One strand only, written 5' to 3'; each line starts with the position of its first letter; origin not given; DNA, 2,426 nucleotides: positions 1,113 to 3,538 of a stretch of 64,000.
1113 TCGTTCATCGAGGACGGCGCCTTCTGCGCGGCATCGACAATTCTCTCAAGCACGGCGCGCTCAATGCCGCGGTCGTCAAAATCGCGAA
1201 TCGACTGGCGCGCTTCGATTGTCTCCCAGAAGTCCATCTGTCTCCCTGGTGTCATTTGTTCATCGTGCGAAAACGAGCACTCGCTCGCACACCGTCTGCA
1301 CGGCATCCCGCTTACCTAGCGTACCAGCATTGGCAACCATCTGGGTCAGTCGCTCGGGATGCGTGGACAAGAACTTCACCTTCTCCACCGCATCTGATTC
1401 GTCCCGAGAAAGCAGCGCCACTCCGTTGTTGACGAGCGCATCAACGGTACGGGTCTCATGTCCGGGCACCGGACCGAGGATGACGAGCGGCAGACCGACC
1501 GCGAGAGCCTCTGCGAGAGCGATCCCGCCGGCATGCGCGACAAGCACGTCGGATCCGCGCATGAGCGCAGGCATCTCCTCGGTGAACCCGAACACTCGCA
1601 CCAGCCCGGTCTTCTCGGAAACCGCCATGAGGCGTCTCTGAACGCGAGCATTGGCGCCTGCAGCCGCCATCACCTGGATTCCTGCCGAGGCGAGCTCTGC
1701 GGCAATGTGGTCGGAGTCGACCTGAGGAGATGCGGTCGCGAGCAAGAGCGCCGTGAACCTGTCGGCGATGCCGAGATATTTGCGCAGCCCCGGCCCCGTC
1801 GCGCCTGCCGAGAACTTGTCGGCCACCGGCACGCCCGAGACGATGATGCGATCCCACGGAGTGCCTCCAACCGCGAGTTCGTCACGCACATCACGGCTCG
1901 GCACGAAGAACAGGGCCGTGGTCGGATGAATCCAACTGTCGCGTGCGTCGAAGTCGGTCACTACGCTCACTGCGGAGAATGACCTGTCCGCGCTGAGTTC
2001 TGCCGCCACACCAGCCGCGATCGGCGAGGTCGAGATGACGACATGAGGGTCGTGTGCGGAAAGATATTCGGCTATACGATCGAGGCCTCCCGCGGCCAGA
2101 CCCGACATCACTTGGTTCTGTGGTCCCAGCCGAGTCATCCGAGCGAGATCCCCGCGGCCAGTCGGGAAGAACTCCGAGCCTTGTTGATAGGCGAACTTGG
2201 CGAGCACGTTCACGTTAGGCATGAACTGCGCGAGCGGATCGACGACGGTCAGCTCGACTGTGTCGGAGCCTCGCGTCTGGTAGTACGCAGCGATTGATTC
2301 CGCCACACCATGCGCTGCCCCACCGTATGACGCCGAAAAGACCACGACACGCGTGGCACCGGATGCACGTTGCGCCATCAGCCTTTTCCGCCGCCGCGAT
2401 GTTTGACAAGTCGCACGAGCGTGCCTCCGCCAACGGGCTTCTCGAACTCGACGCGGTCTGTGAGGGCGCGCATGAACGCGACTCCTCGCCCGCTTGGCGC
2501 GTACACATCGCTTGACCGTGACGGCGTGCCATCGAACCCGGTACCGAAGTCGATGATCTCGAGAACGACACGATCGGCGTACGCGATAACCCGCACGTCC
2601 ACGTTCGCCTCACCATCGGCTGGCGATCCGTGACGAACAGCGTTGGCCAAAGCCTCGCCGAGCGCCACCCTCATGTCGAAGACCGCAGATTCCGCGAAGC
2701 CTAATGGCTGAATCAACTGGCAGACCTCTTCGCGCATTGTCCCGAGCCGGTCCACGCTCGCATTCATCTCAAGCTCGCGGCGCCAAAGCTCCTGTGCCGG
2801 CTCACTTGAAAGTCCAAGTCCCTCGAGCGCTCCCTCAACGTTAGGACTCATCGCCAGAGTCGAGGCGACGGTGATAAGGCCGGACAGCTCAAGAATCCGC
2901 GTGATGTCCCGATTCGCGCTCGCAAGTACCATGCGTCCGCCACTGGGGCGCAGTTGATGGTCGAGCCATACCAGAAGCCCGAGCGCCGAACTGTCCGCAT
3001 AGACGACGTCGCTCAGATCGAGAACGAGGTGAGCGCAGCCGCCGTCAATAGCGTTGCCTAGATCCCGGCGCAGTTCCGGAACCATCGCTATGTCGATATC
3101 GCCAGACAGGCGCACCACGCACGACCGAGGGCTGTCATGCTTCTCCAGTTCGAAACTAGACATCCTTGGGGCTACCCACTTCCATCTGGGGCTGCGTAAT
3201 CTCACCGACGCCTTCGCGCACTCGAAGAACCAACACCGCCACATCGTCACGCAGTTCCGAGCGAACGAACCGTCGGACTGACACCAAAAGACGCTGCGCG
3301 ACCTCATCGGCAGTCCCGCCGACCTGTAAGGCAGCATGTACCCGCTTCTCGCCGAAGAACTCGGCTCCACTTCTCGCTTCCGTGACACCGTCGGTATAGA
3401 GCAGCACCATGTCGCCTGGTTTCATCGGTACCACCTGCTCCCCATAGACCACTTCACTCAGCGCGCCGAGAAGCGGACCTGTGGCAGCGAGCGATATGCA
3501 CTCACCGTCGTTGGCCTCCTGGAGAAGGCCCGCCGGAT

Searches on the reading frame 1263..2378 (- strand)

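Call 21: search_protein_families(library=pfam, proteins=[window:1263-2378:-], max_evalue=0.001)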
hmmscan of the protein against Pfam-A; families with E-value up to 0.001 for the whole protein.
window:1263-2378:- (372 aa): 5 families
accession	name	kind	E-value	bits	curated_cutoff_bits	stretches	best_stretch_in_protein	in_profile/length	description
PF06925.17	MGDG_synth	-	3.5e-14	53.7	25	1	25-185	4-169/169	Monogalactosyldiacylglycerol (MGDG) synthase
PF04101.22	Glyco_tran_28_C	-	1.3e-09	38.7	22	1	229-362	25-165/166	Glycosyltransferase family 28 C-terminal domain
PF00534.26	Glycos_transf_1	-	2e-07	31.2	26.4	1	247-351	59-169/172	Glycosyl transferases group 1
PF13692.12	Glyco_trans_1_4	-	2e-06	28.6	27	1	216-335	23-137/142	Glycosyl transferases group 1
PF02350.25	Epimerase_2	-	2.8e-05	23.6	30.6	1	154-365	123-344/347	UDP-N-acetylglucosamine 2-epimerase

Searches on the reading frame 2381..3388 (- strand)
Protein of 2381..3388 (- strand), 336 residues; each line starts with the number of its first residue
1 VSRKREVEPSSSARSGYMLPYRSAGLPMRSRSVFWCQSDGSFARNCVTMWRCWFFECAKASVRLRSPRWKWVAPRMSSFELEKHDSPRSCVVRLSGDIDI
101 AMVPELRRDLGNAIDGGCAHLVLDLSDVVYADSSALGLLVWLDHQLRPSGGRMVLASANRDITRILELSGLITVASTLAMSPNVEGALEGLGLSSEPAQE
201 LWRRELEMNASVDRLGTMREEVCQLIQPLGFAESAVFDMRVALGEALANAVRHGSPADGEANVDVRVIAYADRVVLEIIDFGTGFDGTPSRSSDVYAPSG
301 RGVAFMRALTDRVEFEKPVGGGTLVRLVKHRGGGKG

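Call 21: search_protein_families(library=pfam, proteins=[window:2381-3388:-], max_evalue=0.001)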
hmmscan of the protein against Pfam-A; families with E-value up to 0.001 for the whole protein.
window:2381-3388:- (336 aa): 4 families
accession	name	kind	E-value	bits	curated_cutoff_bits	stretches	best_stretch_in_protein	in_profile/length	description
PF13581.12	HATPase_c_2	-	3e-21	76.2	27.4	1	209-329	2-127/127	Histidine kinase-like ATPase domain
PF01740.26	STAS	-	7.8e-19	67.9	22.6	1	80-175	3-97/106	STAS domain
PF13466.11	STAS_2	-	9.2e-15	55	29.2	1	92-171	1-79/80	STAS domain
PF02518.31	HATPase_c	-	4.2e-06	27.6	26.4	1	240-327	7-105/111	Histidine kinase-, DNA gyrase B-, and HSP90-like ATPase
